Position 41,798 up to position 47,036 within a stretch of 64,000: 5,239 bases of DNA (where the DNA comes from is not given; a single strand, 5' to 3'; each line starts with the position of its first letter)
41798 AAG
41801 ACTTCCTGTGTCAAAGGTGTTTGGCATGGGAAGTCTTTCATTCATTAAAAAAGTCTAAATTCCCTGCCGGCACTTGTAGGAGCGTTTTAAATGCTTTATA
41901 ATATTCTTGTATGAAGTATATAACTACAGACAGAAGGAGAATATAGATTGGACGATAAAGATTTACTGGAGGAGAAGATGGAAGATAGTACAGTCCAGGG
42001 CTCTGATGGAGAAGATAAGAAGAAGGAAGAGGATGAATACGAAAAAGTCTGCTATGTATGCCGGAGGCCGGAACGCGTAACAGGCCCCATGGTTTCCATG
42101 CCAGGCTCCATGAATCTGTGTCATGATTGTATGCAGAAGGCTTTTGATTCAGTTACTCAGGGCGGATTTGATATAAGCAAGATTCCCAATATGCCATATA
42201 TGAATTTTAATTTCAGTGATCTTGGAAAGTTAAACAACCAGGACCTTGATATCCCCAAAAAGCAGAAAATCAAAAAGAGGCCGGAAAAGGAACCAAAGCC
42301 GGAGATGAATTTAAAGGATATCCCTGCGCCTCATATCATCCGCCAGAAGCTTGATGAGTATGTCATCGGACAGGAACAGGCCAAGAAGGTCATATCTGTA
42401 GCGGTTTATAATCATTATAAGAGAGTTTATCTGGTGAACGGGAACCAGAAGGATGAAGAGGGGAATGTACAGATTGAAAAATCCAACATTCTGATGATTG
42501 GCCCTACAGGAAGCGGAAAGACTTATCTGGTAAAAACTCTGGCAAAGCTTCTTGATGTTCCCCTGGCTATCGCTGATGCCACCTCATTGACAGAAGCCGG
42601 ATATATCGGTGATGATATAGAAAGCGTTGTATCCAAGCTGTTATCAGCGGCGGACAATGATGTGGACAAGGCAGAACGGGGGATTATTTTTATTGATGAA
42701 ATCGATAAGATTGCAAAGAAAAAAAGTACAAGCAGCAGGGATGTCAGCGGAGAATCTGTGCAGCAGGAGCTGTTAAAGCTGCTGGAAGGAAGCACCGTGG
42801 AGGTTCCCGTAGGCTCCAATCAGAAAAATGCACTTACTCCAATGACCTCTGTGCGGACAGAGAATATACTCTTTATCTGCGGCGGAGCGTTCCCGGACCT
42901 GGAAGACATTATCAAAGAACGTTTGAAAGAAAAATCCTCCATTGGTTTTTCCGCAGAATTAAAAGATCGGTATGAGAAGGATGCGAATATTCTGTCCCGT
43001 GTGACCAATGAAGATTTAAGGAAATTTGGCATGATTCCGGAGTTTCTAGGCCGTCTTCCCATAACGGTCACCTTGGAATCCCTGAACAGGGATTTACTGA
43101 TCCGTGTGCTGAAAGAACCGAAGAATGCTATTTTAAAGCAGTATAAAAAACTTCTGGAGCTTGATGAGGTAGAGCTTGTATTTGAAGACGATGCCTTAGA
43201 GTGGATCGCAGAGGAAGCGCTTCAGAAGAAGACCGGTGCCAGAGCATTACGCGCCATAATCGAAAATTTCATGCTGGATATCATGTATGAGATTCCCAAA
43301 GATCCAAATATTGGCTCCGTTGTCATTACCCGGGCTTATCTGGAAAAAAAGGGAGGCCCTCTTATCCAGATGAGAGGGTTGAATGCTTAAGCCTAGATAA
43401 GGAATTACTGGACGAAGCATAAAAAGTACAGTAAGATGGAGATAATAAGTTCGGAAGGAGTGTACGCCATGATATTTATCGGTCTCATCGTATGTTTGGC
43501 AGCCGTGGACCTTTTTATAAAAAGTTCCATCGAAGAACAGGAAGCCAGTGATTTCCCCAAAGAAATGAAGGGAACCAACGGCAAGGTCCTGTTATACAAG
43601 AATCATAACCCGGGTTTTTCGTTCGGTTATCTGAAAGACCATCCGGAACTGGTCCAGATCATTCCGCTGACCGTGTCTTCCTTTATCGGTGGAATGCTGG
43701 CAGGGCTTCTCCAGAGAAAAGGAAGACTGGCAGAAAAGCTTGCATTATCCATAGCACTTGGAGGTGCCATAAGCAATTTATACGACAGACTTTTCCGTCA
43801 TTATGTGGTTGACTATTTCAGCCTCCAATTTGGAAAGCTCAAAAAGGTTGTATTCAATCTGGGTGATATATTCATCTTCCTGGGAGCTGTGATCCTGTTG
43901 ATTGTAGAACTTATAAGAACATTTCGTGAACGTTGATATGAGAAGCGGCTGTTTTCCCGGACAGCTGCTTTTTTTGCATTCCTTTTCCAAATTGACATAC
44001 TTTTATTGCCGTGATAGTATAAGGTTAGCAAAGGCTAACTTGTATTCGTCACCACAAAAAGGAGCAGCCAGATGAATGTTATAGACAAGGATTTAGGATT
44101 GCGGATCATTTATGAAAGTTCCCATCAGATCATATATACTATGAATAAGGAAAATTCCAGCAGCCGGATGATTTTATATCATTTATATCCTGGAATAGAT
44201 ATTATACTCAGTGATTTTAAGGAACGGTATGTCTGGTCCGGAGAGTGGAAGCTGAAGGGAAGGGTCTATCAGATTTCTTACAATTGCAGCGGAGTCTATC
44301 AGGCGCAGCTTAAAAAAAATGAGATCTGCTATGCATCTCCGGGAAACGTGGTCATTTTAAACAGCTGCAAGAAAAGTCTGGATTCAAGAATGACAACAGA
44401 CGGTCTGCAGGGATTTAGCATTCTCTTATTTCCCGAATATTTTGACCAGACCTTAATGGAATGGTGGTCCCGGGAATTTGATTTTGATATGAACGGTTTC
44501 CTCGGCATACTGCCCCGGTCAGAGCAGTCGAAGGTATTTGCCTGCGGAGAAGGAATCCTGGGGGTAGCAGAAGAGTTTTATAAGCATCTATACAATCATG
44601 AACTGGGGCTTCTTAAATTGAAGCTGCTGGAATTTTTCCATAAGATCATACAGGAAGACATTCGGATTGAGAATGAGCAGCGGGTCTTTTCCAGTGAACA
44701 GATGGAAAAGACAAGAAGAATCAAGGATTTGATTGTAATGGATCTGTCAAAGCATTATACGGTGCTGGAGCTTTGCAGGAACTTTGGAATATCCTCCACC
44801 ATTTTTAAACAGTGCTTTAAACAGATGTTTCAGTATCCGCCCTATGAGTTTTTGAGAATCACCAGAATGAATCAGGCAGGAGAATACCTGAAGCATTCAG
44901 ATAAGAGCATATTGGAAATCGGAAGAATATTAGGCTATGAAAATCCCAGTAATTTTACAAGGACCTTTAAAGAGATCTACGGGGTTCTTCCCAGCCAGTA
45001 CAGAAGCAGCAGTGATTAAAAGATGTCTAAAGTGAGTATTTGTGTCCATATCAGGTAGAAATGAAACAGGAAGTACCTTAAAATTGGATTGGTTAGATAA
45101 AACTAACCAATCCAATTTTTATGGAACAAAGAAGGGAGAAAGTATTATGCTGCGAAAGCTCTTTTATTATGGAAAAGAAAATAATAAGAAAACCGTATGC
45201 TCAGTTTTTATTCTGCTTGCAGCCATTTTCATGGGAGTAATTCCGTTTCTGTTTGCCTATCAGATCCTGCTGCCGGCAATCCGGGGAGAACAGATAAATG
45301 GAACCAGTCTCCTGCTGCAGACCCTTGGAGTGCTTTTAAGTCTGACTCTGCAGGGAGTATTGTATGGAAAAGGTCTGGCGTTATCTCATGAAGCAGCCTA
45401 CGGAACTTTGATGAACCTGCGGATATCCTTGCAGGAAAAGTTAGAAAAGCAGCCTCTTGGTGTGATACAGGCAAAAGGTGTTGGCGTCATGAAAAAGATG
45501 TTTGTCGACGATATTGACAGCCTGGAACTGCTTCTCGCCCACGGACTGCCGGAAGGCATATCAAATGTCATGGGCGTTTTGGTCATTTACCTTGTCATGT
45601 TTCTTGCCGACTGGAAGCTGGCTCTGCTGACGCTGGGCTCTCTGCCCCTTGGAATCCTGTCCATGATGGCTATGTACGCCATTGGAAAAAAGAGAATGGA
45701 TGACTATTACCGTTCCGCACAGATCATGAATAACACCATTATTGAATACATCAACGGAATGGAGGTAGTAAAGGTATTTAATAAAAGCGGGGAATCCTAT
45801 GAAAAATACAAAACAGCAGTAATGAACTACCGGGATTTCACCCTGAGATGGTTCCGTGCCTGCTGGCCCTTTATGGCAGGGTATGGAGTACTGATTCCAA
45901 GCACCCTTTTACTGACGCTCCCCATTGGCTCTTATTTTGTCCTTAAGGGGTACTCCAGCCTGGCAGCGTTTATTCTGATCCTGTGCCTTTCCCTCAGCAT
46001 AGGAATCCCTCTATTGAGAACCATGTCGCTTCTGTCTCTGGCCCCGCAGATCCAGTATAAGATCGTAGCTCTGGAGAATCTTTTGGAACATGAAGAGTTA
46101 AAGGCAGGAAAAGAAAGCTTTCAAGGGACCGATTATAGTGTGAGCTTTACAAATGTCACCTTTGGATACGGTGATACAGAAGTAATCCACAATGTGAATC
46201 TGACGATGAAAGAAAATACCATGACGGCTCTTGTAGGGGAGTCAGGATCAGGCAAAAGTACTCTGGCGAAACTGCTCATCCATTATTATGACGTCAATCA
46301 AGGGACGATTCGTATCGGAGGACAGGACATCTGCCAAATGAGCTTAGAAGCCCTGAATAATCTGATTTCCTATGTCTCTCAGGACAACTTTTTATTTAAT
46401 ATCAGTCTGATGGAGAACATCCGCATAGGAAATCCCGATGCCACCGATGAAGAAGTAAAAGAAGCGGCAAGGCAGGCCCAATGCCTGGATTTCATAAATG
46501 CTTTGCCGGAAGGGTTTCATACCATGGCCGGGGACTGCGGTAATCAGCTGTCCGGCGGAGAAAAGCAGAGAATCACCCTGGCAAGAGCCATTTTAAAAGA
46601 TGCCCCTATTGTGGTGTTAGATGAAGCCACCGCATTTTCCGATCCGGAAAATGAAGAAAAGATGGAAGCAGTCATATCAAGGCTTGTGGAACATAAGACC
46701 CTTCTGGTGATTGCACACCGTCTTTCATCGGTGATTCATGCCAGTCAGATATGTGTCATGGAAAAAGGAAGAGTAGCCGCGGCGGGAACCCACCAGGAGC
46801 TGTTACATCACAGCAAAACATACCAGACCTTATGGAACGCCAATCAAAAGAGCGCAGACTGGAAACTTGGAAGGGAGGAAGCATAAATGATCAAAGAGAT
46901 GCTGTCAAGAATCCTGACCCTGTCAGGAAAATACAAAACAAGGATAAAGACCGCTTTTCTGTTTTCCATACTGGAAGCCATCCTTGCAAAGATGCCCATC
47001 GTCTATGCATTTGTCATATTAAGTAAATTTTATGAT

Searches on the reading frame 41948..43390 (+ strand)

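Call 16: search_protein_families(library=pfam, proteins=[window:41948-43390:+])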
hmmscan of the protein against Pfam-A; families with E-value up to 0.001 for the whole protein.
window:41948-43390:+ (480 aa): 11 families
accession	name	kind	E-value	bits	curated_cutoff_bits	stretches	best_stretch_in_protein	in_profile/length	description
PF07724.20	AAA_2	-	1.2e-31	110.4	27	1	177-372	2-165/166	AAA domain (Cdc48 subfamily)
PF00004.35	AAA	-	1.3e-17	64.9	21.2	1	181-309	1-104/131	ATPase family associated with various cellular activities (AAA)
PF10431.15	ClpB_D2-small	-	9.7e-12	45.2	21.9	1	394-448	13-66/81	C-terminal, D2-small domain, of ClpB protein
PF07728.20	AAA_5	-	6.3e-07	29.9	22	1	180-257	1-80/139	AAA domain (dynein-related subfamily)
PF00493.29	MCM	-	1.1e-06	28.4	23.3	1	160-261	38-139/224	MCM P-loop domain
PF13401.12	AAA_22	-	3.7e-06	27.7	27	1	178-260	5-97/130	AAA domain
PF01078.27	Mg_chelatase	-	6e-06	26.2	20.3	0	179-203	23-47/207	Magnesium chelatase, subunit ChlI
PF13173.12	AAA_14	-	6.7e-05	23.3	27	1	180-257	4-76/129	AAA domain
PF06689.19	zf-C4_ClpX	-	0.00019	21.7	27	1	34-68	2-36/39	ClpX C4-type zinc finger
PF00158.32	Sigma54_activat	-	0.00047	20.3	20.2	0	239-294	89-131/168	Sigma-54 interaction domain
PF12775.13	AAA_7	-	0.00097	19.2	25.8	0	178-258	33-115/181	P-loop containing dynein motor region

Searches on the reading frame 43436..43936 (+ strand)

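Call 16: search_protein_families(library=pfam, proteins=[window:43436-43936:+])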
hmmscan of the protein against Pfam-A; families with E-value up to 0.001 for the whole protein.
window:43436-43936:+ (166 aa): 1 family
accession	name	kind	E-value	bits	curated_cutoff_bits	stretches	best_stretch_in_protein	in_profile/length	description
PF01252.23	Peptidase_A8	-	8.9e-26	91.2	25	1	18-157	2-139/142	Signal peptidase (SPase) II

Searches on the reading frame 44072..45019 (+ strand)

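Call 16: search_protein_families(library=pfam, proteins=[window:44072-45019:+])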
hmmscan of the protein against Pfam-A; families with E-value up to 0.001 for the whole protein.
window:44072-45019:+ (315 aa): 2 families
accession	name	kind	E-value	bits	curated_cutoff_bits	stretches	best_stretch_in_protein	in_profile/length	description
PF12833.13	HTH_18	-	2.7e-19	69.7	33.6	1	234-312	1-79/80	Helix-turn-helix domain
PF00165.29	HTH_AraC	-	5.5e-14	52.3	26.6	1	273-311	1-41/42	Bacterial regulatory helix-turn-helix proteins, AraC family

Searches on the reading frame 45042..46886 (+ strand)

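Call 16: search_protein_families(library=pfam, proteins=[window:45042-46886:+])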
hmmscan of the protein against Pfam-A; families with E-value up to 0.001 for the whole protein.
window:45042-46886:+ (614 aa): 8 families
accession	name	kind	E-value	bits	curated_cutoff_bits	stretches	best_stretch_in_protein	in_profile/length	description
PF00005.33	ABC_tran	-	2.4e-30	106.4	25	1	383-531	2-137/137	ABC transporter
PF00664.28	ABC_membrane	-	1.1e-20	74.9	28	1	56-317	3-267/274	ABC transporter transmembrane region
PF02463.25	SMC_N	-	4.2e-08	33.3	40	1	393-573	25-211/220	RecF/RecN/SMC N terminal domain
PF03193.22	RsgA_GTPase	-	3.3e-05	24.2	30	1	346-423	64-137/174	RsgA GTPase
PF00270.35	DEAD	-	4.3e-05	23.7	26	1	391-554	13-154/167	DEAD/DEAH box helicase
PF13401.12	AAA_22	-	0.00019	22.2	27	0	391-431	4-33/130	AAA domain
PF20720.3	nSTAND3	-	0.00023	21.4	27.2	1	378-418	3-43/155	Novel STAND NTPase 3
PF13555.12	AAA_29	-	0.00048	20.3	27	0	383-408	13-38/61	P-loop containing region of AAA domain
